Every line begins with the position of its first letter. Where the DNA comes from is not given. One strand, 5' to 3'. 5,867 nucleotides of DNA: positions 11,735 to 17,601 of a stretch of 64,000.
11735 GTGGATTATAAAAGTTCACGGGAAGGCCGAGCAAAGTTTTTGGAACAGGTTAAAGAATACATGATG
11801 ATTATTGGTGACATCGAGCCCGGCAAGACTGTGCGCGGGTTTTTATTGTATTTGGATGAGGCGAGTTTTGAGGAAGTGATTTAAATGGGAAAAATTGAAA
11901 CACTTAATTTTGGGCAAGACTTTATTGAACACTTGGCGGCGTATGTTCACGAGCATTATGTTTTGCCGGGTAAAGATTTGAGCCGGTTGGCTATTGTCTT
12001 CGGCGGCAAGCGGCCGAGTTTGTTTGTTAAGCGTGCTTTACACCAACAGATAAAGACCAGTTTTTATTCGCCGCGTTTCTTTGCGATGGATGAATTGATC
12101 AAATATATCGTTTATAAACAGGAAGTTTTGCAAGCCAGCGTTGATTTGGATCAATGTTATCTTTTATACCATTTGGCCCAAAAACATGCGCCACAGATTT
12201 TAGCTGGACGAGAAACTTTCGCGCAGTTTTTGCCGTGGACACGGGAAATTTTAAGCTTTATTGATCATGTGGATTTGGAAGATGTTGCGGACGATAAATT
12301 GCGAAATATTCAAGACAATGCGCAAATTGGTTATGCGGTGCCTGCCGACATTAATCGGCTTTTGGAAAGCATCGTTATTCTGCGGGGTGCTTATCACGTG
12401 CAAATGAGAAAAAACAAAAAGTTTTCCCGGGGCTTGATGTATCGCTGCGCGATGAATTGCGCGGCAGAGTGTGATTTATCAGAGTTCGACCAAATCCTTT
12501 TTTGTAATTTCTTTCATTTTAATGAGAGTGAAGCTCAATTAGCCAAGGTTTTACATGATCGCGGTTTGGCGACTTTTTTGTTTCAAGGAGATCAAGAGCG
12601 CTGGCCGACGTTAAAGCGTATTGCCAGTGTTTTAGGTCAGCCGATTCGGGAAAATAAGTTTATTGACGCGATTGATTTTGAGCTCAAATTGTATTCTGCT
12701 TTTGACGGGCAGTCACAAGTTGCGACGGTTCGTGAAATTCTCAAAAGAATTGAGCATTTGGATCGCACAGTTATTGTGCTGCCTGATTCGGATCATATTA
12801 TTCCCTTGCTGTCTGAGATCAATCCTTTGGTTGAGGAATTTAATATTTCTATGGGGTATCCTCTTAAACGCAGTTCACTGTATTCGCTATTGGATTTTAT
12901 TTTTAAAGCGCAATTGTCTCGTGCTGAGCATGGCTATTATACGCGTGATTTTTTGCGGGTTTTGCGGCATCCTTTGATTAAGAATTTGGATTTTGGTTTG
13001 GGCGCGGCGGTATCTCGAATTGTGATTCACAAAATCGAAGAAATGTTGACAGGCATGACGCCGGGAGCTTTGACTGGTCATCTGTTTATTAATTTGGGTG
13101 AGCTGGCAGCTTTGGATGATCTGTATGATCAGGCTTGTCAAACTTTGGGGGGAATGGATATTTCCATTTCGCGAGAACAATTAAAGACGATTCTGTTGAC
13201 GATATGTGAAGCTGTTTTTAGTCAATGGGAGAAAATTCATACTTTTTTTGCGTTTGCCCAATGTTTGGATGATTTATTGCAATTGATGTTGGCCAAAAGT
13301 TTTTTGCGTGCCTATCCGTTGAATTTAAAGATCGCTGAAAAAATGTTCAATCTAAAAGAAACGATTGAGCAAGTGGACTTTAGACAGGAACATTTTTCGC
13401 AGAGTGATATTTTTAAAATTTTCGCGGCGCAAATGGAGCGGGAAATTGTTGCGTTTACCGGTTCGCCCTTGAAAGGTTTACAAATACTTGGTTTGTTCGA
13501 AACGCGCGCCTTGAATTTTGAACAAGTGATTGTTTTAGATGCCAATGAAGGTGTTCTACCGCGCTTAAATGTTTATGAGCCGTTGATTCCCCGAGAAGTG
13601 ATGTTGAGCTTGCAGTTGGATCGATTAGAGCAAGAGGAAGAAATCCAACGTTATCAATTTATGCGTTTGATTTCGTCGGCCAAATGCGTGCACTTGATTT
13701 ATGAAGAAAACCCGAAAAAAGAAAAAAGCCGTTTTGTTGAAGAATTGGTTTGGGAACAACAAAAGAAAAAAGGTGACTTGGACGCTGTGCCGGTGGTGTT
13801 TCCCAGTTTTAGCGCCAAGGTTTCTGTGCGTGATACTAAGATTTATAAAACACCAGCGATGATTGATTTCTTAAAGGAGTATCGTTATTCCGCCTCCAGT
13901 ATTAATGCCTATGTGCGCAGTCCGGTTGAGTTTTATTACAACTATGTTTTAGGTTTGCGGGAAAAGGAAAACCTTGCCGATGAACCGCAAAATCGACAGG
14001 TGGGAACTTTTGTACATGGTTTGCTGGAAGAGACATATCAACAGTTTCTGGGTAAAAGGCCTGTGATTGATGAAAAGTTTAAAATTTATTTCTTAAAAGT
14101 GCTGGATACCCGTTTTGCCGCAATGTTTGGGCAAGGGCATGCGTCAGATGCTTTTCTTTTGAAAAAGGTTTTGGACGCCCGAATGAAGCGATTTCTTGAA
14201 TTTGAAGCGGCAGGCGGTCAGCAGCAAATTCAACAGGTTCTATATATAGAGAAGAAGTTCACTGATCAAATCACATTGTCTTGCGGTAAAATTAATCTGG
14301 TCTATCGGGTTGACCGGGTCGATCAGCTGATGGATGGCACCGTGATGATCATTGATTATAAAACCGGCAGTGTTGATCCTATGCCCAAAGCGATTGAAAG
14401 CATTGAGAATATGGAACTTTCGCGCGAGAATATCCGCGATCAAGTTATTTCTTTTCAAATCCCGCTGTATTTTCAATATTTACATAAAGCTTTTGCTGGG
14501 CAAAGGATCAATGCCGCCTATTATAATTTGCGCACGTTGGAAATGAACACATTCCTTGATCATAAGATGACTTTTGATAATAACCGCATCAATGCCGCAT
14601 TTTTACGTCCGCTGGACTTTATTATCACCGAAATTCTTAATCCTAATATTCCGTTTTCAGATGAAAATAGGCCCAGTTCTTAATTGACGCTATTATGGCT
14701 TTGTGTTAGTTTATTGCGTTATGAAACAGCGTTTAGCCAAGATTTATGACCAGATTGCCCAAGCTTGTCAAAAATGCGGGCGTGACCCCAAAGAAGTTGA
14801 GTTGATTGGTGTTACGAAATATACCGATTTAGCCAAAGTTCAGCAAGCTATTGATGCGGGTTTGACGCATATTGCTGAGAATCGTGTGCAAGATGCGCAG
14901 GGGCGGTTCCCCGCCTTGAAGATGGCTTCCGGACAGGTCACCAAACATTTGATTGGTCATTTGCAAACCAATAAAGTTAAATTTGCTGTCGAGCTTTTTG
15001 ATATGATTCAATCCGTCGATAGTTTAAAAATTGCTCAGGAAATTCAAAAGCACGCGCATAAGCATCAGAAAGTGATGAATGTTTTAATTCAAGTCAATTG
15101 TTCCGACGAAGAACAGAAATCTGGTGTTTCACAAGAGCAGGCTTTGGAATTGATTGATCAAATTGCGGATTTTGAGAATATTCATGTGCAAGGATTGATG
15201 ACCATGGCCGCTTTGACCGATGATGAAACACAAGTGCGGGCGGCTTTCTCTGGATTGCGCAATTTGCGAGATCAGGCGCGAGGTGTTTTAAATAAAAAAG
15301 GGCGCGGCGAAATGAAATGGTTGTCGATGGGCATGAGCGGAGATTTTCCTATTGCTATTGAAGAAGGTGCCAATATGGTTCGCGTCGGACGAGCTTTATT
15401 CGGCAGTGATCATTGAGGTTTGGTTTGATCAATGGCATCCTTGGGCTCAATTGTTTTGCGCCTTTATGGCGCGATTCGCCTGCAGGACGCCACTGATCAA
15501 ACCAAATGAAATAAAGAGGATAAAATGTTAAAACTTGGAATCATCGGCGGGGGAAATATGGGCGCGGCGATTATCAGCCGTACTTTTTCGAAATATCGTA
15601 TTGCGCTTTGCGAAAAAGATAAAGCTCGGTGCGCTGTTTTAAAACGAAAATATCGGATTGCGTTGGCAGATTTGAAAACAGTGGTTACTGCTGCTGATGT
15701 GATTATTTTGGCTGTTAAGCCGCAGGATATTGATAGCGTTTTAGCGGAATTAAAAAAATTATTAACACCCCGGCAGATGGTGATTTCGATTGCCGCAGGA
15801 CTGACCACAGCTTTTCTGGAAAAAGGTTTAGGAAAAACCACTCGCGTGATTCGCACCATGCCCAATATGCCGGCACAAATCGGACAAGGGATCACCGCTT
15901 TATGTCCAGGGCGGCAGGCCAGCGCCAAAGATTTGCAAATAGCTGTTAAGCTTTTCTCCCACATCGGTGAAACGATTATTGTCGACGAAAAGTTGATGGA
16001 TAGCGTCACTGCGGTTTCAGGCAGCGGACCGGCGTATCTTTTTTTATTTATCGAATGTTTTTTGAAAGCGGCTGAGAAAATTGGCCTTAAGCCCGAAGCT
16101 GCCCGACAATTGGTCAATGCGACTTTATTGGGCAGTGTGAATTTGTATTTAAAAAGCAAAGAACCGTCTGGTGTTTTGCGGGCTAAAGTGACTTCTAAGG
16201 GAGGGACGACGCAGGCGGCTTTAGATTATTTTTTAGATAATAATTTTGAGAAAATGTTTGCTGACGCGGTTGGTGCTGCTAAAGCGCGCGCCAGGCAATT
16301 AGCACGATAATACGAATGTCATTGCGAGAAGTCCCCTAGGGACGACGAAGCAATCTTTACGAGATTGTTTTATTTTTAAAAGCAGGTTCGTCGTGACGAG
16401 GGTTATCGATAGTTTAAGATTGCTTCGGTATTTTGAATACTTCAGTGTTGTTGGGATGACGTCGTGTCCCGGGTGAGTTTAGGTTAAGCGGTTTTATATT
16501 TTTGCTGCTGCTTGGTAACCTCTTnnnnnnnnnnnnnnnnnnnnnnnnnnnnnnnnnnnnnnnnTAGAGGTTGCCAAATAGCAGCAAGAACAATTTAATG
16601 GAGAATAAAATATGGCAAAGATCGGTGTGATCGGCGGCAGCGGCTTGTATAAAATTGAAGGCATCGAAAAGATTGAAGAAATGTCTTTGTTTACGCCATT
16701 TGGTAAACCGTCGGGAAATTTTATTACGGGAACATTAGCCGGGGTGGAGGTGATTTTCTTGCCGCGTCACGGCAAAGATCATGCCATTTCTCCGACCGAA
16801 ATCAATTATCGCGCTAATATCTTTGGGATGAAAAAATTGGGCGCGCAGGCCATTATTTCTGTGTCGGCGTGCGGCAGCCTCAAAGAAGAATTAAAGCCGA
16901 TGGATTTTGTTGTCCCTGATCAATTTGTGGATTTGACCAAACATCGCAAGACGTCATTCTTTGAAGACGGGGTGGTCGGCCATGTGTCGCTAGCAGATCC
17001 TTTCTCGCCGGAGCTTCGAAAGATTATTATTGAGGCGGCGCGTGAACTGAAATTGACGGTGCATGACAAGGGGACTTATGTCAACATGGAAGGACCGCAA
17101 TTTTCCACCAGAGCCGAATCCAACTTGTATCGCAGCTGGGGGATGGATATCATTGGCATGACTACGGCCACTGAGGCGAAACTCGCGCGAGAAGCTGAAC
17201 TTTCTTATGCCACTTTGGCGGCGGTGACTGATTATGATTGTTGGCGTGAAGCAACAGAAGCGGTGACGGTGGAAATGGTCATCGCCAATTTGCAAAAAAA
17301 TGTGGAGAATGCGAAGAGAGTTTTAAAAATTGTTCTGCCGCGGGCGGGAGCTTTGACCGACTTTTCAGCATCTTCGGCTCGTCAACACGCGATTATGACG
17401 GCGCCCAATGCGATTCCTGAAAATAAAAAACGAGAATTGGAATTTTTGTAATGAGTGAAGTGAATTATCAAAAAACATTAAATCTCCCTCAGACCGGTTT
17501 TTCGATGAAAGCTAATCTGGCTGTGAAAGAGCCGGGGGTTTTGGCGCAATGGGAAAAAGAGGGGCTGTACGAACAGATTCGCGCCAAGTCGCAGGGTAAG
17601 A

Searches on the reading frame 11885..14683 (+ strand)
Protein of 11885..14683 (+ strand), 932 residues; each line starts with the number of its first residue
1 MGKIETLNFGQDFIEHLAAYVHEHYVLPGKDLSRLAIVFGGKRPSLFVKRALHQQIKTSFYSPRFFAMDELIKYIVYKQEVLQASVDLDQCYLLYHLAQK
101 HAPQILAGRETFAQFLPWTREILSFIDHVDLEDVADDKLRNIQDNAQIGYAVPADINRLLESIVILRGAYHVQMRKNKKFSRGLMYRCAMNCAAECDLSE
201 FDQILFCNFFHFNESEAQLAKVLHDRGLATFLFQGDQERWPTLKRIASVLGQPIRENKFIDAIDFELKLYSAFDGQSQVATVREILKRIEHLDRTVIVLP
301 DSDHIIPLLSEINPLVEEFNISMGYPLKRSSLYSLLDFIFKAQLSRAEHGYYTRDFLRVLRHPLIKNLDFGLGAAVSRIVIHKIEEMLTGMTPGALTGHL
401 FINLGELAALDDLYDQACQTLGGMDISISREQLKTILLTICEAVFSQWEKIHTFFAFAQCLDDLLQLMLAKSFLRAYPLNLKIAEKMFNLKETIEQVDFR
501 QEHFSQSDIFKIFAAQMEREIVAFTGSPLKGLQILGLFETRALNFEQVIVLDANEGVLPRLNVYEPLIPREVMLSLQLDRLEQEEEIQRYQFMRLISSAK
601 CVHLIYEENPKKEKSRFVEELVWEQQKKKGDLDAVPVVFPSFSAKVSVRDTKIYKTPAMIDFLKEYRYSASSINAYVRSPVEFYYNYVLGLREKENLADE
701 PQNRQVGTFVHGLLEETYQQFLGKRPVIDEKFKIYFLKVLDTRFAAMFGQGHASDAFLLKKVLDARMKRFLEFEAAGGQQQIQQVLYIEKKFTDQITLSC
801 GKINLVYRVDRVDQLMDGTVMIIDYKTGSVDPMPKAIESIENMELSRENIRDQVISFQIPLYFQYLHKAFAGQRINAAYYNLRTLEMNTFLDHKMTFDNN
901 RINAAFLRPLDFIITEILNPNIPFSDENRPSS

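Call 53: search_protein_families(library=pfam, proteins=[window:11885-14683:+], max_evalue=0.001)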
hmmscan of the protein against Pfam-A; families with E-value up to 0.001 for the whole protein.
window:11885-14683:+ (932 aa): 1 family
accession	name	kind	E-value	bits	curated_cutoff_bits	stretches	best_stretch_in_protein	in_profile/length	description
PF12705.13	PDDEXK_1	-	2.9e-23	83.5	22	1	668-924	2-231/247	PD-(D/E)XK nuclease superfamily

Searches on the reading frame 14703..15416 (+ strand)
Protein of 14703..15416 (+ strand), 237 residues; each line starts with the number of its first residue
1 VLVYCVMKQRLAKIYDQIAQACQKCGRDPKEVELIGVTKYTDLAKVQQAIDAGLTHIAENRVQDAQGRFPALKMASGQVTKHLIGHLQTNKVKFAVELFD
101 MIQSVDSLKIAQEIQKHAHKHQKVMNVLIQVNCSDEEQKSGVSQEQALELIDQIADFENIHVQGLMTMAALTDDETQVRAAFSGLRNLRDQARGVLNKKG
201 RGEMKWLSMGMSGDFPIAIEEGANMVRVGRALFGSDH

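Call 52: search_protein_families(library=pfam, proteins=[window:14703-15416:+], max_evalue=0.001)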
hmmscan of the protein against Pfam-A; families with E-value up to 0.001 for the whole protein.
window:14703-15416:+ (237 aa): 1 family
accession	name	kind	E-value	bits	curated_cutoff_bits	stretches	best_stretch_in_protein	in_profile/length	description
PF01168.26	Ala_racemase_N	-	7.1e-25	88.4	24.1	1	11-235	3-218/220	Alanine racemase, N-terminal domain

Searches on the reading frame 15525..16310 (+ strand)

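Call 53: search_protein_families(library=pfam, proteins=[window:15525-16310:+], max_evalue=0.001)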
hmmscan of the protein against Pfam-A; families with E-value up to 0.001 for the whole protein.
window:15525-16310:+ (261 aa): 6 families
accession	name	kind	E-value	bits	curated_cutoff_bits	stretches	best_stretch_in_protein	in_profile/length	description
PF14748.11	P5CR_dimer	-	6.8e-32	110.3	25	1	155-259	1-105/105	Pyrroline-5-carboxylate reductase dimerisation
PF03807.23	F420_oxidored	-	5.1e-17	62.7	21.6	1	3-92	1-94/94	NADP oxidoreductase coenzyme F420-dependent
PF03446.21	NAD_binding_2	-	3.3e-07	30.9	21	1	3-89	1-92/161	NAD binding domain of 6-phosphogluconate dehydrogenase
PF02558.23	ApbA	-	5.5e-05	23.3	22.2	1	6-95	3-105/150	Ketopantoate reductase PanE/ApbA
PF01210.29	NAD_Gly3P_dh_N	-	0.00013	22.4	23.1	1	46-95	59-108/158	NAD-dependent glycerol-3-phosphate dehydrogenase N-terminus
PF02737.24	3HCDH_N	-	0.00063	20.1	22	0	48-153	71-176/180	3-hydroxyacyl-CoA dehydrogenase, NAD binding domain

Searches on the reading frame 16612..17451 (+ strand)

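Call 53: search_protein_families(library=pfam, proteins=[window:16612-17451:+], max_evalue=0.001)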
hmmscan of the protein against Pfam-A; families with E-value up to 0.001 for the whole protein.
window:16612-17451:+ (279 aa): 1 family
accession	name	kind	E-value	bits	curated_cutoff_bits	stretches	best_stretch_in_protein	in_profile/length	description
PF01048.26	PNP_UDP_1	-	1.3e-51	175.7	25.1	1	3-242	1-232/233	Phosphorylase superfamily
